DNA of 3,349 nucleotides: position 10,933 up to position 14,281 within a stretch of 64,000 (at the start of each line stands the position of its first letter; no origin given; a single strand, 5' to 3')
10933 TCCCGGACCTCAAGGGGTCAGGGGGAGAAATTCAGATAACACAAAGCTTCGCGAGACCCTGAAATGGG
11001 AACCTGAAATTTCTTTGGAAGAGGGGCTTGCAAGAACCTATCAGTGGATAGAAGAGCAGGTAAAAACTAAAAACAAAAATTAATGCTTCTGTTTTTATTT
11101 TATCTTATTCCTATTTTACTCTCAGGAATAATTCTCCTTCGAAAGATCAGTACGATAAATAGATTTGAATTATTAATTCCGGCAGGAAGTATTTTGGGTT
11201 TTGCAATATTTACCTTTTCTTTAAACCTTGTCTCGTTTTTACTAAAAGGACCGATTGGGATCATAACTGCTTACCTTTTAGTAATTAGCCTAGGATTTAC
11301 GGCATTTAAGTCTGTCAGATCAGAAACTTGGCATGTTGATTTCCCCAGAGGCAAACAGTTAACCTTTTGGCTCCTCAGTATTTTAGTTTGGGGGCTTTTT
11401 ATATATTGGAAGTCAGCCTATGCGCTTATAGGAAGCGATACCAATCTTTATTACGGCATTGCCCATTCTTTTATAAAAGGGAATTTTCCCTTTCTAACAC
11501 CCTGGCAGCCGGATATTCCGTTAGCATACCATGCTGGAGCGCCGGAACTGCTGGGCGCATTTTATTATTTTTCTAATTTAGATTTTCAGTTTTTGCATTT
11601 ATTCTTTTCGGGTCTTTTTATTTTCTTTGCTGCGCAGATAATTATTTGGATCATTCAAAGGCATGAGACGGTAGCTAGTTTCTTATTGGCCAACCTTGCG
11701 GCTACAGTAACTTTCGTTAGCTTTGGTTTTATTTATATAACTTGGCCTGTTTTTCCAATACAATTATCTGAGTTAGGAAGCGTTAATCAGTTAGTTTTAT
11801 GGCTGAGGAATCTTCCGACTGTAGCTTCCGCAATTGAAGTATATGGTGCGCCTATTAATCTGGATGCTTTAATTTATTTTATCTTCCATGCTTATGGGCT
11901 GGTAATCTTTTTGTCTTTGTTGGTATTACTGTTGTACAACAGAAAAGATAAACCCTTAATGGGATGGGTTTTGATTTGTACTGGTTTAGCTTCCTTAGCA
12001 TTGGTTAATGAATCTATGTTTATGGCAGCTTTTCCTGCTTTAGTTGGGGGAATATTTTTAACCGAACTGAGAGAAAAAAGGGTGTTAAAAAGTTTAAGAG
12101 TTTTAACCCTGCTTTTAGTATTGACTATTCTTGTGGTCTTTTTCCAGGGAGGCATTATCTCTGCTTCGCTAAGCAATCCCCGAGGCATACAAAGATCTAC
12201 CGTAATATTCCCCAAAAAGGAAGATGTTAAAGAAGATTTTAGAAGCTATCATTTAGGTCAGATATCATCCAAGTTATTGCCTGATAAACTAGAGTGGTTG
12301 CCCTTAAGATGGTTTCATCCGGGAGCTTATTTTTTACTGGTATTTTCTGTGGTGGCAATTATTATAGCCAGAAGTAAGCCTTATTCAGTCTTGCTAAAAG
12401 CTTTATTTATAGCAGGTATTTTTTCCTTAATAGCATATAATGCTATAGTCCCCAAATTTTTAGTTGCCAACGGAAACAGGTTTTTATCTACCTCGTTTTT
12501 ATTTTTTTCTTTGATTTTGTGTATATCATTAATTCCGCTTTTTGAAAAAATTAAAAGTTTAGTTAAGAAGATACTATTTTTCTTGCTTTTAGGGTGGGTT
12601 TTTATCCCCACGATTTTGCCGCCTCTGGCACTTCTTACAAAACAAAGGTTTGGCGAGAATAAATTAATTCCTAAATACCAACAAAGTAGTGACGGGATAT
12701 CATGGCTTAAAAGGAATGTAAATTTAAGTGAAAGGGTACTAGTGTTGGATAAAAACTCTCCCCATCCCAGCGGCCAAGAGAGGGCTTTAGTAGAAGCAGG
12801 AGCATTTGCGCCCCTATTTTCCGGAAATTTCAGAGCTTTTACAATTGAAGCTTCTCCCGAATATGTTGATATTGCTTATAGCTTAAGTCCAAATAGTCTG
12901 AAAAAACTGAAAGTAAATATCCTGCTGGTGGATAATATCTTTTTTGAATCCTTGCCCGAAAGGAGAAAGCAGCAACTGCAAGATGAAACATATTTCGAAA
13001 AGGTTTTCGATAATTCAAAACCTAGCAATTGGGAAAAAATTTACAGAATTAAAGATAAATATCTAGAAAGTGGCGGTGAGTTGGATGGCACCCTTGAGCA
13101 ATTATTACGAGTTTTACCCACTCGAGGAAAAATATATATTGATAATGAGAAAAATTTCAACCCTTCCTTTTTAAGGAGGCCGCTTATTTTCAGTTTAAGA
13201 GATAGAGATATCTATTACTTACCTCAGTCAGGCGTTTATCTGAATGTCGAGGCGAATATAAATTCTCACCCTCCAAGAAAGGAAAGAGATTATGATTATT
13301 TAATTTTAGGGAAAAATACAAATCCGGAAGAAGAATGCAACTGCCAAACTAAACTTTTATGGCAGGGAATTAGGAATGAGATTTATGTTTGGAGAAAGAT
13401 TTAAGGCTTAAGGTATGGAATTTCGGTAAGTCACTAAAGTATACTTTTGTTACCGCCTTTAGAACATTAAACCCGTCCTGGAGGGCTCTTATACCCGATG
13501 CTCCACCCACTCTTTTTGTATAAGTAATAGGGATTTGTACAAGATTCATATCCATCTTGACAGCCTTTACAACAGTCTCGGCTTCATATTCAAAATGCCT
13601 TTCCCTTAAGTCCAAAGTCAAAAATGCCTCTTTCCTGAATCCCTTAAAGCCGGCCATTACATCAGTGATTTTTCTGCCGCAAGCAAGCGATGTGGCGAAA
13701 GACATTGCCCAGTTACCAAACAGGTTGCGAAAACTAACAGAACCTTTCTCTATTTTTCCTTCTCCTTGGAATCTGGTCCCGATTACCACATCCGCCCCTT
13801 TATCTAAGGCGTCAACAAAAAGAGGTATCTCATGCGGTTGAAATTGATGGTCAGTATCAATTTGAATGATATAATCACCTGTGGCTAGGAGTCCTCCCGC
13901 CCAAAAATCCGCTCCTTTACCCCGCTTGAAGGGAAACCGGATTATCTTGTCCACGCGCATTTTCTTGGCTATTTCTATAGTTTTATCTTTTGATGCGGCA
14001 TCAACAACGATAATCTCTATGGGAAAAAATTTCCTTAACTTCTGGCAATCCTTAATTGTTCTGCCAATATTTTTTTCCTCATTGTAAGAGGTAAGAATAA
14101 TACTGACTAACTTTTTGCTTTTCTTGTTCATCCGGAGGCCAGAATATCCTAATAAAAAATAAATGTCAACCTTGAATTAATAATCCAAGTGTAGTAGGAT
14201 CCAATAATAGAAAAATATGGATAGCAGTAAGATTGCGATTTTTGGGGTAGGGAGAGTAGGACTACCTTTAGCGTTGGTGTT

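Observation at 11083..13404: Two additional giant membrane proteins (773 aa and about 900 aa) of unknown family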

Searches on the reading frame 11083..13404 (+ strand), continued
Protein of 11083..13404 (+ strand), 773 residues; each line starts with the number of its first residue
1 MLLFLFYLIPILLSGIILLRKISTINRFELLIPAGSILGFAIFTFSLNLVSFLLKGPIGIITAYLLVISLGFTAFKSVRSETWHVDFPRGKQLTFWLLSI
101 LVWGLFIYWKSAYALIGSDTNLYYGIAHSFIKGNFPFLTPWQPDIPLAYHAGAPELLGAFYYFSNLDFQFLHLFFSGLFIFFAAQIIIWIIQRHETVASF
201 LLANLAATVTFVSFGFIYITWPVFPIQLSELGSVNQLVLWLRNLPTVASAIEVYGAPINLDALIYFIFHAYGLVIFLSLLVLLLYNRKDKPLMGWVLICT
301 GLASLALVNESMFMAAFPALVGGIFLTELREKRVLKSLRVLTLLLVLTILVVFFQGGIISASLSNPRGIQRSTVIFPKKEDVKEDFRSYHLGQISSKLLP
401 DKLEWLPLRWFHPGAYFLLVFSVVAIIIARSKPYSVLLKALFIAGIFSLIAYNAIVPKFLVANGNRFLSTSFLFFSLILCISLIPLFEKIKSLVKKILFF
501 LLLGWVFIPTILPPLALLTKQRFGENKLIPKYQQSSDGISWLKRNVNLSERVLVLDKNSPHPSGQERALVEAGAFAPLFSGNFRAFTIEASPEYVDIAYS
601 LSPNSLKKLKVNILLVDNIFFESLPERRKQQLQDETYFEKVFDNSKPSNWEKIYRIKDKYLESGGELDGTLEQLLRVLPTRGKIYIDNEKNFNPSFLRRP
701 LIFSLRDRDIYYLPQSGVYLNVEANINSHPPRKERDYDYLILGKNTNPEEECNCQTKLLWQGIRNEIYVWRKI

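Call 50: fold_search(model_id=the predicted structure, library=pdb)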
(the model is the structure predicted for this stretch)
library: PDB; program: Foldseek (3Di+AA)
matches with E <= 10: 185; with E <= 0.001: 4
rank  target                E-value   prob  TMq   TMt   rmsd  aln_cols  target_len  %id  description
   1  7oci_F                5.0e-05  1.00  0.34  0.40  13.3       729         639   12  Cryo-EM structure of yeast Ost6p containing oligosaccharyltransferase complex (released 2022-02-16)
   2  8age_A                7.0e-05  1.00  0.33  0.38  13.0       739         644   11  Structure of yeast oligosaccharylransferase complex with acceptor peptide bound (released 2022-12-07)
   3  6gxc_A                1.2e-04  1.00  0.32  0.34  17.2       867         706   11  Bacterial oligosaccharyltransferase PglB in complex with an inhibitory peptide and a reactive lipid-linked oligosaccha (released 2018-11-14)
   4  6ftg_5                2.1e-04  1.00  0.29  0.33  15.1       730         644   12  Subtomogram average of OST-containing ribosome-translocon complexes from canine rough microsomal membranes (released 2018-03-21)
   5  5f15                  2.0e-02  0.99  0.33  0.44  12.7       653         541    9  Crystal Structure of ArnT from Cupriavidus metallidurans bound to Undecaprenyl phosphate (released 2016-02-17)
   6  7ose_B                1.8e-01  0.08  0.08  0.13  21.3       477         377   12  cytochrome bd-II type oxidase with bound aurachin D (released 2021-11-17)
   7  9k0n_A                2.2e-01  0.07  0.10  0.13  25.7       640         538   14  Cryo-EM structure of human taurine transporter TauT bound with beta-alanine in an occluded state (released 2025-08-20)
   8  9s6r_A                3.0e-01  0.91  0.28  0.49   9.4       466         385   10  Ternary cryo-EM structure of yeast ALG3 with Dol25-PP-GlcNAc2Man5, Dol25-P-Man, and Fab (released 2026-03-18)
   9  9dlf_C                3.2e-01  0.77  0.28  0.34   9.4       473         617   13  Arabinosyltransferase AftB in complex with Fab_B3 (released 2025-06-25)
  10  9cp4_A                3.5e-01  0.04  0.08  0.10  27.6       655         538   12  Cryo-EM structure of human GAT3 in complex with SNAP-5114, inward-open conformation (released 2025-05-07)
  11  9dlh                  5.0e-01  0.69  0.27  0.34   9.2       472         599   11  donor substrate analog-bound AftB (released 2025-06-25)
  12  8xq9_A                6.2e-01  0.05  0.08  0.09  22.6       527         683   12  Structure of the sea urchin spSLC9C1 in state-2 w/ cAMP dimer (released 2024-07-17)
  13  2fpo_B                7.7e-01  0.38  0.10  0.32   7.7       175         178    8  Putative methyltransferase yhhF from Escherichia coli. (released 2006-02-28)
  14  6x0o                  8.0e-01  0.30  0.26  0.21  13.9       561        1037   12  Single-Particle Cryo-EM Structure of Arabinosyltransferase EmbB from Mycobacterium smegmatis (released 2020-06-10)
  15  2fpo_D                8.7e-01  0.44  0.11  0.35   7.1       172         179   10  Putative methyltransferase yhhF from Escherichia coli. (released 2006-02-28)
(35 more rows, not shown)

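Call 58: list_cluster_members(proteins=[P0199, P0208, P0215, P0227, P0235, P0249, P0259, P0285, P0299, P0330])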
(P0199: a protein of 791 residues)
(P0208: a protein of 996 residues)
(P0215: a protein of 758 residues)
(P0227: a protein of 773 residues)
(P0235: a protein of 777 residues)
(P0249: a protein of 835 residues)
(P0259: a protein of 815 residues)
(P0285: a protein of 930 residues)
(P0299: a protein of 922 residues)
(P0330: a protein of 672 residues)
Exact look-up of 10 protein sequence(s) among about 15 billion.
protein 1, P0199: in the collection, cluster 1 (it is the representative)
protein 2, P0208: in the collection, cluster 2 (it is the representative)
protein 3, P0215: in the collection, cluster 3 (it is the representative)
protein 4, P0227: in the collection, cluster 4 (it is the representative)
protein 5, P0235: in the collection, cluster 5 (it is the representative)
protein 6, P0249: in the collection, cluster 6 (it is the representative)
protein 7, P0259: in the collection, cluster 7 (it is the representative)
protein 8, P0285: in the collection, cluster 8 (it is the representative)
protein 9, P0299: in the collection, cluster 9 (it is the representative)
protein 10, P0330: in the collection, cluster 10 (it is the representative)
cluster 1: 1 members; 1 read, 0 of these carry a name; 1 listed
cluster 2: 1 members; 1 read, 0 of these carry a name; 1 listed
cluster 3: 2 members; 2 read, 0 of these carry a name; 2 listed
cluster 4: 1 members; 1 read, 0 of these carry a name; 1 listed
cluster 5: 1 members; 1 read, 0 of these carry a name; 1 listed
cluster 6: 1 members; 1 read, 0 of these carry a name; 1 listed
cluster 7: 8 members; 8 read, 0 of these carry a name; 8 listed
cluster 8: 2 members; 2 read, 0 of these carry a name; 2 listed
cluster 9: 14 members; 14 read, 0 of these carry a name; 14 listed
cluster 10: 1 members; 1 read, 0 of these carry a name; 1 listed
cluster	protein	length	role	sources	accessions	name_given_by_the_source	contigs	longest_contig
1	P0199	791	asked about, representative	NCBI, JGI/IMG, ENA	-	-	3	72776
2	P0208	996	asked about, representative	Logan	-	-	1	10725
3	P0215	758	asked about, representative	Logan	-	-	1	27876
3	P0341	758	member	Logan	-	-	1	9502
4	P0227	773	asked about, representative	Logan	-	-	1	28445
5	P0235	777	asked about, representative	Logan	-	-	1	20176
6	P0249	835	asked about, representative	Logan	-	-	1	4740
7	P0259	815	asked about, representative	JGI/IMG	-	-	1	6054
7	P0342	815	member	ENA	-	-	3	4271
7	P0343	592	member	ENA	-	-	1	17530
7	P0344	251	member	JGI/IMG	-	-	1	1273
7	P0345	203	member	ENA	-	-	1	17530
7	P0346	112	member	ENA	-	-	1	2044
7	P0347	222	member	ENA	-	-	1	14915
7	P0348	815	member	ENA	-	-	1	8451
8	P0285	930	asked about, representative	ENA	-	-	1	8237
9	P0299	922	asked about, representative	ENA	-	-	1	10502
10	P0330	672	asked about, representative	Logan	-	-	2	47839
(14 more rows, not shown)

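Call 59: find_related_loci(query=A1, collection=genome_contigs, flank=6000)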
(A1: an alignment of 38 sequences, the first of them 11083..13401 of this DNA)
Query A1 (773 aa) in genome_contigs; peptide patterns used: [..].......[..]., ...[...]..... (x = any residue, [..] = any of these).
92 stretches matched a pattern; 10 encode a relative of the query (tblastn E <= 1e-3); 10 distinct loci.
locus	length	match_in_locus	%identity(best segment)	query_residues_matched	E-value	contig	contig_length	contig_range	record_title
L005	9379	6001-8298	85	9-773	0e+0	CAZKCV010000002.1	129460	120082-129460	MAG TPA_asm: uncultured Gammaproteobacteria bacterium isolate binchicken_co251_142 genome assembly, contig: NODE_217_len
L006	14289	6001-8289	57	8-771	0e+0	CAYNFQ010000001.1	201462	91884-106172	MAG TPA_asm: uncultured Gammaproteobacteria bacterium isolate binchicken_co110_279 genome assembly, contig: NODE_160_len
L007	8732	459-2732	53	15-772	0e+0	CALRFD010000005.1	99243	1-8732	MAG: Patescibacteria group bacterium isolate Ike-100m-12 genome assembly, contig: Ike-100-c67, whole genome shotgun sequ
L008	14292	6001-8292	58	12-773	0e+0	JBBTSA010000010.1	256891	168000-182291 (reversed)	MAG: Patescibacteria group bacterium isolate H51-bin048_1 H51_bin048_1_000000000010, whole genome shotgun sequence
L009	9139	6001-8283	51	15-771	0e+0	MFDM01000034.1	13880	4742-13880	MAG: Candidatus Daviesbacteria bacterium RIFCSPLOWO2_01_FULL_39_12 rifcsplowo2_01_scaffold_9823, whole genome shotgun se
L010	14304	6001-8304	50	7-772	0e+0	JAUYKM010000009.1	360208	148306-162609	MAG: Candidatus Daviesbacteria bacterium isolate C24_metabat.bin.195_sub C24_k141_65138, whole genome shotgun sequence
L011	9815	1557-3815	50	1-771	0e+0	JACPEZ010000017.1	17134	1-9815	MAG: Candidatus Daviesbacteria bacterium isolate NC_groundwater_348_Ag_B-0.1um_41_18 GD18-4_B1_scaffold_317250, whole ge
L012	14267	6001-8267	65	9-772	0e+0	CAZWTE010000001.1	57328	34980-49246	MAG TPA_asm: uncultured Gammaproteobacteria bacterium isolate binchicken_co144_909 genome assembly, contig: NODE_1211_le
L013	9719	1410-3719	49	3-773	0e+0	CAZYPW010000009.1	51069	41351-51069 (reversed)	MAG TPA_asm: uncultured Gammaproteobacteria bacterium isolate binchicken_co38_269 genome assembly, contig: NODE_1484_len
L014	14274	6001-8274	34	3-771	1e-118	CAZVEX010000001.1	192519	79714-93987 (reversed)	MAG TPA_asm: uncultured Gammaproteobacteria bacterium isolate binchicken_co38_210 genome assembly, contig: NODE_177_leng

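Call 65: search_solved_structures(query=A4, max_evalue=10, show_alignments=3)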
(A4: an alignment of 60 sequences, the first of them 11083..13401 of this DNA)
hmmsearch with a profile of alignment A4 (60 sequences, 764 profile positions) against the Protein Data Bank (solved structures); distinct sequences matched with E-value up to 10: 6.
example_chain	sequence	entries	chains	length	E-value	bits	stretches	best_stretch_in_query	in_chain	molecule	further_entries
3i5v_A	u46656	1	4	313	1.5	10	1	673-746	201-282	Beta-hemolysin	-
3k55_A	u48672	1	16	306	1.6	9.9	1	673-746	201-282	Beta-hemolysin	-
3i41_A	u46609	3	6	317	1.9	9.7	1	673-746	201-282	Beta-hemolysin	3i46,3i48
6x0o_A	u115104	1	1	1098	6.8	7.8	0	420-485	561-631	Integral membrane indolylacetylinositol arabinosyltransferase EmbB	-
7bvc_B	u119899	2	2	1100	6.9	7.8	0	420-485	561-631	Integral membrane indolylacetylinositol arabinosyltransferase EmbB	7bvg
7bwr_A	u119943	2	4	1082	7.3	7.7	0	420-485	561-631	Integral membrane indolylacetylinositol arabinosyltransferase EmbB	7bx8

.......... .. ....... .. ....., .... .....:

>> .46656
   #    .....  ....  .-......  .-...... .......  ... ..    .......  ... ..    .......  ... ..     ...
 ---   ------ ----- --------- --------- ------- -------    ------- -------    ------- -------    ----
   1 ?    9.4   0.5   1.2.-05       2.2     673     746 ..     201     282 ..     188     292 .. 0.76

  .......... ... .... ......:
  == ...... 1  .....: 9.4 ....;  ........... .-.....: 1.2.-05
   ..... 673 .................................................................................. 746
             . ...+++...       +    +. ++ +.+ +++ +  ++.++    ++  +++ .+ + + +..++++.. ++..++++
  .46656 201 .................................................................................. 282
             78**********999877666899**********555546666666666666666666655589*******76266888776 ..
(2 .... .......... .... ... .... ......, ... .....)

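Call 66: search_protein_families(library=pfam, alignment_id=A4, max_evalue=0.01)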
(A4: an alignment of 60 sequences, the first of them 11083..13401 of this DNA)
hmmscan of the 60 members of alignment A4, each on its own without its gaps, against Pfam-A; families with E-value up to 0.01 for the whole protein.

A. member 1, window:11083-13401:+ (773 aa): 0 families

B. families by the number of members that match (of 60 scanned): 1 family
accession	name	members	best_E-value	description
PF10060.15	DUF2298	1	1.1e-05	Uncharacterized membrane protein (DUF2298)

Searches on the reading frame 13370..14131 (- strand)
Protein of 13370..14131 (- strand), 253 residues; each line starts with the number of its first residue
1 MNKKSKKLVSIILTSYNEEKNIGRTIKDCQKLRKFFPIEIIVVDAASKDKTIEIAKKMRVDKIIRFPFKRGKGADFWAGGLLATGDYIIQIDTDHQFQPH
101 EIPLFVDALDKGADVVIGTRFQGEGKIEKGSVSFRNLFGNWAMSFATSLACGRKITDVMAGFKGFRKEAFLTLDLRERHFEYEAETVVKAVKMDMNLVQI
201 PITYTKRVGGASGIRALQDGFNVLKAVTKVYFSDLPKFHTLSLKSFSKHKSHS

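Call 22: search_protein_families(library=pfam, proteins=[window:13370-14131:-], max_evalue=0.001)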
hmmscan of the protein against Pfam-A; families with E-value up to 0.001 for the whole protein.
window:13370-14131:- (253 aa): 1 family
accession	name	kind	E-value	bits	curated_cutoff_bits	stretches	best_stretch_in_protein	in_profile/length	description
PF00535.33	Glycos_transf_2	-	1.4e-27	97.1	23.3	1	10-170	1-164/168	Glycosyl transferase family 2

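Call 43: search_protein_families(library=ncbifam, proteins=[window:13370-14131:-], max_evalue=0.001)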
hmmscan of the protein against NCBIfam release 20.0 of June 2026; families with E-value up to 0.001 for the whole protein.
window:13370-14131:- (253 aa): 15 families
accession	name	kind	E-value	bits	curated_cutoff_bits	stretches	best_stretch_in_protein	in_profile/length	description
TIGR04182.1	glyco_TIGR04182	equivalog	1.7e-34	119.6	325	1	9-240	2-227/293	S-layer glycoprotein N-glycosyltransferase AglJ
NF041391.1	DPhHxTase_Halo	equivalog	7.3e-22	77.4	375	1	14-232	2-210/213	dolichyl-phosphate hexose transferase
NF047588.1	GlcsyltransPgfSStrep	equivalog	2.1e-14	53.5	500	1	9-171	3-165/308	glycosyltransferase PgfS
NF010496.0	PRK13915.1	equivalog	8.5e-14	51.3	262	1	2-109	26-142/307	glucosyl-3-phosphoglycerate synthase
TIGR04283.1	glyco_like_mftF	equivalog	2.7e-13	50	182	1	9-133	1-119/221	TIGR04283 family arsenosugar biosynthesis glycosyltransferase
NF007986.1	PRK10714.1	equivalog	3.6e-13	49.2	529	1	6-122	5-127/316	undecaprenyl-phosphate 4-deoxy-4-formamido-L-arabinose transferase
NF058614.1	PPMAGASynPpgS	equivalog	1e-12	48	370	1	10-223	3-215/226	polyprenyl-phospho-N-acetylgalactosaminyl synthase PpgS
TIGR03937.1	PgaC_IcaA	equivalog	7.2e-12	45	422.3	1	2-115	40-156/407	poly-beta-1,6-N-acetyl-D-glucosamine synthase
NF047683.1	TeichurnBiosyTuaG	equivalog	2.3e-08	34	400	1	4-101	3-103/252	teichuronic acid biosynthesis protein TuaG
NF050050.1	ProtGlycPglI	equivalog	7.7e-07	28.8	500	1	8-121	3-120/306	GalNAc(5)-diNAcBac-PP-undecaprenol beta-1,3-glucosyltransferase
TIGR03111.1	glyc2_xrt_Gpos1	hypoth_equivalog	2e-06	26.9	363.95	1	9-194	51-245/439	TIGR03111 family XrtG-associated glycosyltransferase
NF007482.0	PRK10073.1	equivalog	2.5e-06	26.7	423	1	4-101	3-102/334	glycosyltransferase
NF041875.1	EPS_EpsD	equivalog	5.8e-05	22.6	370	1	9-118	1-114/325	exopolysaccharide biosynthesis glycosyltransferase EpsD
TIGR03965.1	mycofact_glyco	equivalog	0.00014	20.9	280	1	4-109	71-179/467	mycofactocin biosynthesis glycosyltransferase MftF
NF053739.1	GlytfEpsEBac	equivalog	0.00078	18.5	450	0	9-113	3-111/265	glycosyltransferase EpsE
